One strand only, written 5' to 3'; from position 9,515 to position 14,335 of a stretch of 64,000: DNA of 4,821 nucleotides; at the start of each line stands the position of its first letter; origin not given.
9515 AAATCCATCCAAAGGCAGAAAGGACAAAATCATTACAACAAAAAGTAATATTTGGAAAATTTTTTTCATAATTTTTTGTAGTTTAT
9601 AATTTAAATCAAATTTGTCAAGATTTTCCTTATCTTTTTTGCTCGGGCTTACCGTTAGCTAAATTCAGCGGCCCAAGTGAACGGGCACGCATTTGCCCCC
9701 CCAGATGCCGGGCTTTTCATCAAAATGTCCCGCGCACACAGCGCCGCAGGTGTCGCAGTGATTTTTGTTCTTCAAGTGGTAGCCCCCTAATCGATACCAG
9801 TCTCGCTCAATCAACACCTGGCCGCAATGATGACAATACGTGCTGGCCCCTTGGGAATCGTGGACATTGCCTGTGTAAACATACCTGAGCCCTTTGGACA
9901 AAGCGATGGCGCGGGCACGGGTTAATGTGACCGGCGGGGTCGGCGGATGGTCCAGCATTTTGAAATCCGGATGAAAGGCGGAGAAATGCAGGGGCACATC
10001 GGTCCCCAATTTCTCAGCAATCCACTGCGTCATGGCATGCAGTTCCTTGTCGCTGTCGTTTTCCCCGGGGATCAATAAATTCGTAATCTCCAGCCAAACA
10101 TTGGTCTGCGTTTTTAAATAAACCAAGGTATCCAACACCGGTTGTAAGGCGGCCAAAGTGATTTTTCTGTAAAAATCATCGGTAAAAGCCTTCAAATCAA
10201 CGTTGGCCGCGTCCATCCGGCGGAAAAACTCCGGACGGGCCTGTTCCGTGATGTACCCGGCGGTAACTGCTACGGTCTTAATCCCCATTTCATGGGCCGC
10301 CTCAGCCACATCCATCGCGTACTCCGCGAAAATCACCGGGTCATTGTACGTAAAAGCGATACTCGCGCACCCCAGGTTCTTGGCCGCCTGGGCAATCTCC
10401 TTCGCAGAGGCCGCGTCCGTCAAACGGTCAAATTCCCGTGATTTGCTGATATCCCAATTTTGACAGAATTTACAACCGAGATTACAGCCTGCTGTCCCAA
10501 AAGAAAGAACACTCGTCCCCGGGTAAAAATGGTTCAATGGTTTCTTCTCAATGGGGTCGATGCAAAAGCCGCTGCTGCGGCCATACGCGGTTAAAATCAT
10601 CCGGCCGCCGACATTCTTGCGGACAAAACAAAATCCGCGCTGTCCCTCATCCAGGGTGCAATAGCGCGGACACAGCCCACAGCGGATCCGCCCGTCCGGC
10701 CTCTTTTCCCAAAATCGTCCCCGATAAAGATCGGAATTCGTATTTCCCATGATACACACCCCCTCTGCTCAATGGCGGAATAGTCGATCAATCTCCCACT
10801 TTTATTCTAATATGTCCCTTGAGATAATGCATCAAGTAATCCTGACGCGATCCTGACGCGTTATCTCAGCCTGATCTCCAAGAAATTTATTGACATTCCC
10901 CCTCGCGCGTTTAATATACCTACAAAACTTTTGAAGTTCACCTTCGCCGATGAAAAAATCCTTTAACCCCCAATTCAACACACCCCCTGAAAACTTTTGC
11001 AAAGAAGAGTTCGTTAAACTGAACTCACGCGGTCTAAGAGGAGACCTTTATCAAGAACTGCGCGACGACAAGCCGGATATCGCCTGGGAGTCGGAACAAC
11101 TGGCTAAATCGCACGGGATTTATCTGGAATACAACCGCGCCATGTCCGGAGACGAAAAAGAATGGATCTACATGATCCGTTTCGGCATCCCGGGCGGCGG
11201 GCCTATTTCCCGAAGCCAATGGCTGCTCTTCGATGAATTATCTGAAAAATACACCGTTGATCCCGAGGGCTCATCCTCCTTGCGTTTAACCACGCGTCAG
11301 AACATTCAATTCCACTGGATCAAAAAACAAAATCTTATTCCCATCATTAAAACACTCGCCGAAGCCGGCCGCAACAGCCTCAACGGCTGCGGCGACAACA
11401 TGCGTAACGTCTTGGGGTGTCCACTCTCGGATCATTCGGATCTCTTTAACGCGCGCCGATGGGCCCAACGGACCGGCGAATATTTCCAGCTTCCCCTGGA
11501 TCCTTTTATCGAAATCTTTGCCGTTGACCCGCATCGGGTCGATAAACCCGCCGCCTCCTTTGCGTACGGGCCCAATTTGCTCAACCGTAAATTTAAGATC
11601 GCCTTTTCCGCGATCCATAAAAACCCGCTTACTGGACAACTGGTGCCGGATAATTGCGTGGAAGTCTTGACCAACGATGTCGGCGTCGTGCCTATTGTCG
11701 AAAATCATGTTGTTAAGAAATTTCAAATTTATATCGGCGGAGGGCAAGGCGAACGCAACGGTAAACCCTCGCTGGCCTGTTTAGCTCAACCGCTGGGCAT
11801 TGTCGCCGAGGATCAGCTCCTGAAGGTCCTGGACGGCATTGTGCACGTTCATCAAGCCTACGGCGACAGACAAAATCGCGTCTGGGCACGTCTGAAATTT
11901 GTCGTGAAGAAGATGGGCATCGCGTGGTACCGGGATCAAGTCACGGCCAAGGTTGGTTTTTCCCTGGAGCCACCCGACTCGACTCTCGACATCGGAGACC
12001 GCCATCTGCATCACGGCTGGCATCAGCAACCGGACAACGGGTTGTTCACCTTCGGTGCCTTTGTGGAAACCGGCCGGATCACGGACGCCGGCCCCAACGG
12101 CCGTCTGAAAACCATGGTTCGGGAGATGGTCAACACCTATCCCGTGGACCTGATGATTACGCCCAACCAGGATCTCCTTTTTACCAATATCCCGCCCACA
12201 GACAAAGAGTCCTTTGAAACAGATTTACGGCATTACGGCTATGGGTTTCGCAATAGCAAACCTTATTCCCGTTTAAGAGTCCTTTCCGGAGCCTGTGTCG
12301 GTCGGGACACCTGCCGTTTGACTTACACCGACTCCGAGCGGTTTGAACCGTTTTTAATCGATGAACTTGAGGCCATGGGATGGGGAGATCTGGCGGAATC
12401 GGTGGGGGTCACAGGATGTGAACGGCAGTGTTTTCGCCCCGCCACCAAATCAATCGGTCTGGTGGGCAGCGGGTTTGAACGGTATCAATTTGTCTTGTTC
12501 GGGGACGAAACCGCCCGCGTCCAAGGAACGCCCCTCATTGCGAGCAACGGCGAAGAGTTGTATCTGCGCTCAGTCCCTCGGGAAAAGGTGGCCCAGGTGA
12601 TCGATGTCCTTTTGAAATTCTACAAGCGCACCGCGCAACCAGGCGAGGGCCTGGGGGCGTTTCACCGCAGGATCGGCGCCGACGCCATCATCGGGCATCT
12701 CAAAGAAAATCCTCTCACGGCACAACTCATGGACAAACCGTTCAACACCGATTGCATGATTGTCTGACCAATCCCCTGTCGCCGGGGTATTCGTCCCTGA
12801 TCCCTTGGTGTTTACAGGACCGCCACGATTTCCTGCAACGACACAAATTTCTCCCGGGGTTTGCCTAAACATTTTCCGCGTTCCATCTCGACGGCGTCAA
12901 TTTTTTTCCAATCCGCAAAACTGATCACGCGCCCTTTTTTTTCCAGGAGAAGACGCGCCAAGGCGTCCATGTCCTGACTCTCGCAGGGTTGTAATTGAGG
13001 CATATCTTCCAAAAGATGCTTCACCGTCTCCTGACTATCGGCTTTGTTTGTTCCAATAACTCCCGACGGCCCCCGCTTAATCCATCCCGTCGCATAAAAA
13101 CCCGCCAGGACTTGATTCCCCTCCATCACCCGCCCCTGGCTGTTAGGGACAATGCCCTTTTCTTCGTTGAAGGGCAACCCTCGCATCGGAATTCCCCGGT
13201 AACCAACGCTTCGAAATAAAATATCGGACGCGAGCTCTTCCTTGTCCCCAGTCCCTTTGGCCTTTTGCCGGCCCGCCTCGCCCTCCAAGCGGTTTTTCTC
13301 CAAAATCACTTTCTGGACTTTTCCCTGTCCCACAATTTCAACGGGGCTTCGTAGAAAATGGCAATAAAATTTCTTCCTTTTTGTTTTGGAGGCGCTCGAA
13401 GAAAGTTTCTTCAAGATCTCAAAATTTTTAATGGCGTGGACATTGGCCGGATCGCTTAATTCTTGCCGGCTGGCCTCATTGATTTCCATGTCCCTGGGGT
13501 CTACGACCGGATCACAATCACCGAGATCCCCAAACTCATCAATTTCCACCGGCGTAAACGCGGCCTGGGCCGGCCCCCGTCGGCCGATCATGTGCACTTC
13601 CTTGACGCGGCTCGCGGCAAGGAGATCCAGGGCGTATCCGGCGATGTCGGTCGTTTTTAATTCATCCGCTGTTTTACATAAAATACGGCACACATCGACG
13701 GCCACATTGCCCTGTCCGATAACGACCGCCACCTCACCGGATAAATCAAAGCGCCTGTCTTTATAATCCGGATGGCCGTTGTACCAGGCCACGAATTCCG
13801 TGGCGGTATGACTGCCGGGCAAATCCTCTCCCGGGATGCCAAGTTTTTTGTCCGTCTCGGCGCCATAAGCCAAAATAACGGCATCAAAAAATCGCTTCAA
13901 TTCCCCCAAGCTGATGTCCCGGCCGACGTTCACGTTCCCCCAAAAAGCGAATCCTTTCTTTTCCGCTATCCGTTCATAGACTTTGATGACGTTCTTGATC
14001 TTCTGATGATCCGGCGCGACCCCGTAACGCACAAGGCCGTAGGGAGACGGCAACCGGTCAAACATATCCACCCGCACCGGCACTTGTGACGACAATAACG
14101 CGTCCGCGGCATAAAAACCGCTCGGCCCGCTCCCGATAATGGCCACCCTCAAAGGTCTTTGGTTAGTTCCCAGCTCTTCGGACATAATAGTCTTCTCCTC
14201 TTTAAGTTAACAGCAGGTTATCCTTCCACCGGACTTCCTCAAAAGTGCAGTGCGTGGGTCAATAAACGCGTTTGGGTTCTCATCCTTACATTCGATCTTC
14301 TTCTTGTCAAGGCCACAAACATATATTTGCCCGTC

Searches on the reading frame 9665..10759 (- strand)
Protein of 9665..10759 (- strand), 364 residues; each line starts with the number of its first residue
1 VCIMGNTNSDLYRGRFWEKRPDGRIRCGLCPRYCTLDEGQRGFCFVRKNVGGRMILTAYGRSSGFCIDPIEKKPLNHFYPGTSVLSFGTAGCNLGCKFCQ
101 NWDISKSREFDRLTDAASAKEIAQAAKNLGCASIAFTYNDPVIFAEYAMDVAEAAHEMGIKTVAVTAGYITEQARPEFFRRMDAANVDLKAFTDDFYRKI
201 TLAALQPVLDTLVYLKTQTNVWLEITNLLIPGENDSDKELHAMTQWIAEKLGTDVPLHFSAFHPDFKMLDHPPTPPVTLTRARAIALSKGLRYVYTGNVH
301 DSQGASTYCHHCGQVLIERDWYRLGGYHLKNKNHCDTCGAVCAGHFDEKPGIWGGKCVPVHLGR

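Call 68: search_protein_families(library=pfam, proteins=[window:9665-10759:-], max_evalue=0.0001)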
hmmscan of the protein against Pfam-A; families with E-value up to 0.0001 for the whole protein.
window:9665-10759:- (364 aa): 2 families
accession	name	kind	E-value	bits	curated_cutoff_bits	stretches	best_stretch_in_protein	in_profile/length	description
PF04055.27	Radical_SAM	-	3.2e-18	66.9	29.5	1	89-240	4-162/166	Radical SAM superfamily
PF13353.11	Fer4_12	-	1.3e-05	26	22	1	81-177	5-100/137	4Fe-4S single cluster domain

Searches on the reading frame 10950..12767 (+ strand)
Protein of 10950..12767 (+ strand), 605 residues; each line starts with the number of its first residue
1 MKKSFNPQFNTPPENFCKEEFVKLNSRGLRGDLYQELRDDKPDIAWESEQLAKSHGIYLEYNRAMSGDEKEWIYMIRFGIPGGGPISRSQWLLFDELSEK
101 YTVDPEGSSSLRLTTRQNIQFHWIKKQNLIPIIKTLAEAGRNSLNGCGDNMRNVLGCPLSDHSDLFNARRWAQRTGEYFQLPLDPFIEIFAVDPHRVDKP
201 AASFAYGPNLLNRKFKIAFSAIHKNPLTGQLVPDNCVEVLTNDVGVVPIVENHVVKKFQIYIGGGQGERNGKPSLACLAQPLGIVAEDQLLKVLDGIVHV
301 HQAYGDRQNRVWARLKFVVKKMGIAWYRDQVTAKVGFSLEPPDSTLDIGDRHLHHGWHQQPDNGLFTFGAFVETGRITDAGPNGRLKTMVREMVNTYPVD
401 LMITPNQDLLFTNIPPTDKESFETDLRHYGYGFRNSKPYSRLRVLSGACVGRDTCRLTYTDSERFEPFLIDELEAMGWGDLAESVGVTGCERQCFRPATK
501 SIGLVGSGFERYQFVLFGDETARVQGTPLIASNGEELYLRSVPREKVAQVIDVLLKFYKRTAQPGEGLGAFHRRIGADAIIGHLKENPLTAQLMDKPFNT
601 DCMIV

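Call 68: search_protein_families(library=pfam, proteins=[window:10950-12767:+], max_evalue=0.0001)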
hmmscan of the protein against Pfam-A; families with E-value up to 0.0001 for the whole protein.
window:10950-12767:+ (605 aa): 2 families
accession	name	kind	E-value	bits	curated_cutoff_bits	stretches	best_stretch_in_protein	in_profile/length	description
PF01077.27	NIR_SIR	-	9.7e-33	113.3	27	1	147-336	1-155/158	Nitrite and sulphite reductase 4Fe-4S domain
PF03460.22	NIR_SIR_ferr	-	1.6e-20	73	24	2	74-139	10-69/69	Nitrite/Sulfite reductase ferredoxin-like half domain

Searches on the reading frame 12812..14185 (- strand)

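Call 68: search_protein_families(library=pfam, proteins=[window:12812-14185:-], max_evalue=0.0001)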
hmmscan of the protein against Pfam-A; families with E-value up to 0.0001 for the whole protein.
window:12812-14185:- (457 aa): 1 family
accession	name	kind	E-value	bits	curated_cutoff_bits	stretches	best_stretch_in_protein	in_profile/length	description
PF07992.20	Pyr_redox_2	-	3.7e-10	40.1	26.1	1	13-175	2-167/291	Pyridine nucleotide-disulphide oxidoreductase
